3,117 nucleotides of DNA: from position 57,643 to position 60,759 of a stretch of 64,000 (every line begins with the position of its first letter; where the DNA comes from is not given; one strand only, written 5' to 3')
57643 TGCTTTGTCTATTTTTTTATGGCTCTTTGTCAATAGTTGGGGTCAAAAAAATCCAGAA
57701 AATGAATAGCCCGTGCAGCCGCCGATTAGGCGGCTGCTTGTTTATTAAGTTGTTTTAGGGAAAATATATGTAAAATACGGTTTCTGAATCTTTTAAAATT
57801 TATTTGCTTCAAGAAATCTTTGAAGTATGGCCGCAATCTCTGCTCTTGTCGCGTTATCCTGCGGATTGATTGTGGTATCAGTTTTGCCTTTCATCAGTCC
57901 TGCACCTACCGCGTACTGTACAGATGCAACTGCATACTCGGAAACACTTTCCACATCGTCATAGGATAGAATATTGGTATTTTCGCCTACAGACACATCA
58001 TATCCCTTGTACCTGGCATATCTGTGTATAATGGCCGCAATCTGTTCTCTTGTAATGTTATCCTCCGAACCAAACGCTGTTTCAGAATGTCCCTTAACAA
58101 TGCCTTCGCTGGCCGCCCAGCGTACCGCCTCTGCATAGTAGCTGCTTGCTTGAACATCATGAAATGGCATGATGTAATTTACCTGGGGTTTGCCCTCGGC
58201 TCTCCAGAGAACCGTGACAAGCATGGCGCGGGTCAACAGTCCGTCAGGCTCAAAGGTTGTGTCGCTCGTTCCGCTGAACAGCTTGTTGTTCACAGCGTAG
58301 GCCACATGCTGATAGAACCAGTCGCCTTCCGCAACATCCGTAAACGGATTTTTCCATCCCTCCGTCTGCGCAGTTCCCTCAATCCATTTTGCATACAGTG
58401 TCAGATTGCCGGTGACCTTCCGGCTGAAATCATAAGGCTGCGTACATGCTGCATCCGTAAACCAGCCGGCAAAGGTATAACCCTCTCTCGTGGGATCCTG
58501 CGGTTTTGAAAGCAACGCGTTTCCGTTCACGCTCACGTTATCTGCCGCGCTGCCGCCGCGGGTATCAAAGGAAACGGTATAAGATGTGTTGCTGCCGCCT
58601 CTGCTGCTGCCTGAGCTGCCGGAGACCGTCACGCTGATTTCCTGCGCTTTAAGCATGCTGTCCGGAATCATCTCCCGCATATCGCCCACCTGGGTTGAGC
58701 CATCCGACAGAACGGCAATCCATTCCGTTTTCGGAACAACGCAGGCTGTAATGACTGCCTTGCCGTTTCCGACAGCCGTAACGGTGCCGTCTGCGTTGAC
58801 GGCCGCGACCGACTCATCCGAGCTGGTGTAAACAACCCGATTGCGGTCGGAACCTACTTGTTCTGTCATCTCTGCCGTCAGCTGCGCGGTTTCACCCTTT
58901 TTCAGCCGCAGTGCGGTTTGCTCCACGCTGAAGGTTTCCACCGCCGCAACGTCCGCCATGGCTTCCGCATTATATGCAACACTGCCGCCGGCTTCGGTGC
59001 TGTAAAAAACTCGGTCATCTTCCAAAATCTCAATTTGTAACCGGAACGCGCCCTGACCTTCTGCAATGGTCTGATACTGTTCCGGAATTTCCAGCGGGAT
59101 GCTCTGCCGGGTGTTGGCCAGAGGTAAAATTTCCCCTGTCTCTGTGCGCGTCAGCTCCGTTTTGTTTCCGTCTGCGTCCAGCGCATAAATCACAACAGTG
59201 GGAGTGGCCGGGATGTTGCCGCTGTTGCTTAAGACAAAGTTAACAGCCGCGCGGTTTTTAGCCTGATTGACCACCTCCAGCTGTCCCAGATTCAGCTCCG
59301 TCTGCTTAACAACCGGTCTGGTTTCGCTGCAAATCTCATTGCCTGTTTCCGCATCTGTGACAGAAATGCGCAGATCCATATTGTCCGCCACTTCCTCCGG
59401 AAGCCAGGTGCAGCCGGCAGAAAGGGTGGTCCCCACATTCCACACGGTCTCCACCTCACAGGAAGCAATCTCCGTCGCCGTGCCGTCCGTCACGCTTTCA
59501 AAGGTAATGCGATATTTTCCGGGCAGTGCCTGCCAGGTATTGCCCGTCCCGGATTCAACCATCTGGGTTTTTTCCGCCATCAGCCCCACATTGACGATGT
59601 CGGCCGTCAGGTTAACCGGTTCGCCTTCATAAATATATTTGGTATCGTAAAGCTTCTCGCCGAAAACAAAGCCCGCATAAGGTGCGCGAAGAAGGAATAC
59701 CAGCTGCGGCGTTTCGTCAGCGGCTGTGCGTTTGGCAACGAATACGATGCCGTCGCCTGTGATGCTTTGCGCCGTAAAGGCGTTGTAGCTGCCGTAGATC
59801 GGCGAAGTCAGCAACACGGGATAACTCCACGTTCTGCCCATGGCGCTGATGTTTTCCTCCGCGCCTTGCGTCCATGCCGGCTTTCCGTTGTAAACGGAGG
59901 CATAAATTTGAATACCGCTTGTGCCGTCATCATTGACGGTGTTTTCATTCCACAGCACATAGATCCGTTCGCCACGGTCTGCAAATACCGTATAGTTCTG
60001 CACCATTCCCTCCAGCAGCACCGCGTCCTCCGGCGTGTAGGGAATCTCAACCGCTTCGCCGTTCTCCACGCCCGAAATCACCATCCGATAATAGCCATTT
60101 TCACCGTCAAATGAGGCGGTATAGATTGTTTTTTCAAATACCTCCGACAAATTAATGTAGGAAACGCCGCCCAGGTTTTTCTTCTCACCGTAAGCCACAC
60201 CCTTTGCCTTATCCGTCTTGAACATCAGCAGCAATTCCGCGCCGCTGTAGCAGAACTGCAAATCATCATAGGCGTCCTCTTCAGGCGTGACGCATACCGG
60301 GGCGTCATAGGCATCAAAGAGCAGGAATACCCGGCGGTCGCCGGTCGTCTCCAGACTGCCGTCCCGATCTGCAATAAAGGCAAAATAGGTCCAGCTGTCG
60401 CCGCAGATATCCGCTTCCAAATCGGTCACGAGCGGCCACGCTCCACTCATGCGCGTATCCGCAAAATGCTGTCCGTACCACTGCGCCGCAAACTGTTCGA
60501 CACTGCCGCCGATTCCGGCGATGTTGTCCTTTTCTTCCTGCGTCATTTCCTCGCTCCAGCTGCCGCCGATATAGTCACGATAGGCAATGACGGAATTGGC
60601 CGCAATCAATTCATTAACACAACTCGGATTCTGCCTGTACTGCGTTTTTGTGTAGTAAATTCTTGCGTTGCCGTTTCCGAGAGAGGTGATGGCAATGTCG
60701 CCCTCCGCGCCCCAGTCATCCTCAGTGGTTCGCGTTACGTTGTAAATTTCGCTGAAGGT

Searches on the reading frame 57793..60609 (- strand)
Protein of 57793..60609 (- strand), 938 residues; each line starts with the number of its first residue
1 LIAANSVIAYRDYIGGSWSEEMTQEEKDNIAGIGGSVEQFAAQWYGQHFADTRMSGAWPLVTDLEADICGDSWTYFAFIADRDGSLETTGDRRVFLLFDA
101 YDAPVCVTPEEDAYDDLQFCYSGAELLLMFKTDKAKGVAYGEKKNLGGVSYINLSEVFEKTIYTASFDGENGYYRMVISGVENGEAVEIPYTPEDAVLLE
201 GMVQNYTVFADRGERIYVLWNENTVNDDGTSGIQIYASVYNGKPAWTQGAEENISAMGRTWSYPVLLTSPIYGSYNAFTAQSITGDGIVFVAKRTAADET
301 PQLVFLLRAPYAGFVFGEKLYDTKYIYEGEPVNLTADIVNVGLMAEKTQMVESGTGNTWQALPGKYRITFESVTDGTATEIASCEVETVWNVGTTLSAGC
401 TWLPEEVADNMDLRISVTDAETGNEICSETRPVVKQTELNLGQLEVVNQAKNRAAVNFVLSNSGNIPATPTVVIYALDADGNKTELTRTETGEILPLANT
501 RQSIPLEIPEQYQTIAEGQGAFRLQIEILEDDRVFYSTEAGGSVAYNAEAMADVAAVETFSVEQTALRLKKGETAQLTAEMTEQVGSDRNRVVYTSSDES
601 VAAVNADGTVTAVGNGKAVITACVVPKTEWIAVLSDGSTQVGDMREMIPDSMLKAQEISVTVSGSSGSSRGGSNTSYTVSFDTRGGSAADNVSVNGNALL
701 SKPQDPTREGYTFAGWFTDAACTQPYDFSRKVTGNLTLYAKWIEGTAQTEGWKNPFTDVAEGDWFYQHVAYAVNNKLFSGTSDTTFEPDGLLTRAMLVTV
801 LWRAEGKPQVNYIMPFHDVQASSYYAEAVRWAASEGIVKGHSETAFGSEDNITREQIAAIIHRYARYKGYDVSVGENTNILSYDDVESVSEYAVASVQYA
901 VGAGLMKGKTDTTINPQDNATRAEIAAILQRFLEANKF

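Call 5: search_protein_families(library=pfam, proteins=[window:57793-60609:-], max_evalue=0.01)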
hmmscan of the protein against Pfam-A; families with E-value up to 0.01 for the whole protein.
window:57793-60609:- (938 aa): 3 families
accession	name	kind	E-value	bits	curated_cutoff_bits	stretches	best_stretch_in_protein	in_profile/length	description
PF00395.25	SLH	-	3.9e-32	110.4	20.8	3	882-926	1-44/44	S-layer homology domain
PF09479.16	Flg_new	-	2.2e-22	79.4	27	1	677-741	1-65/65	Listeria-Bacteroides repeat domain (List_Bact_rpt)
PF02368.24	Big_2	-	2.4e-12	47.1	22.8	1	556-623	1-67/79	Bacterial Ig-like domain (group 2)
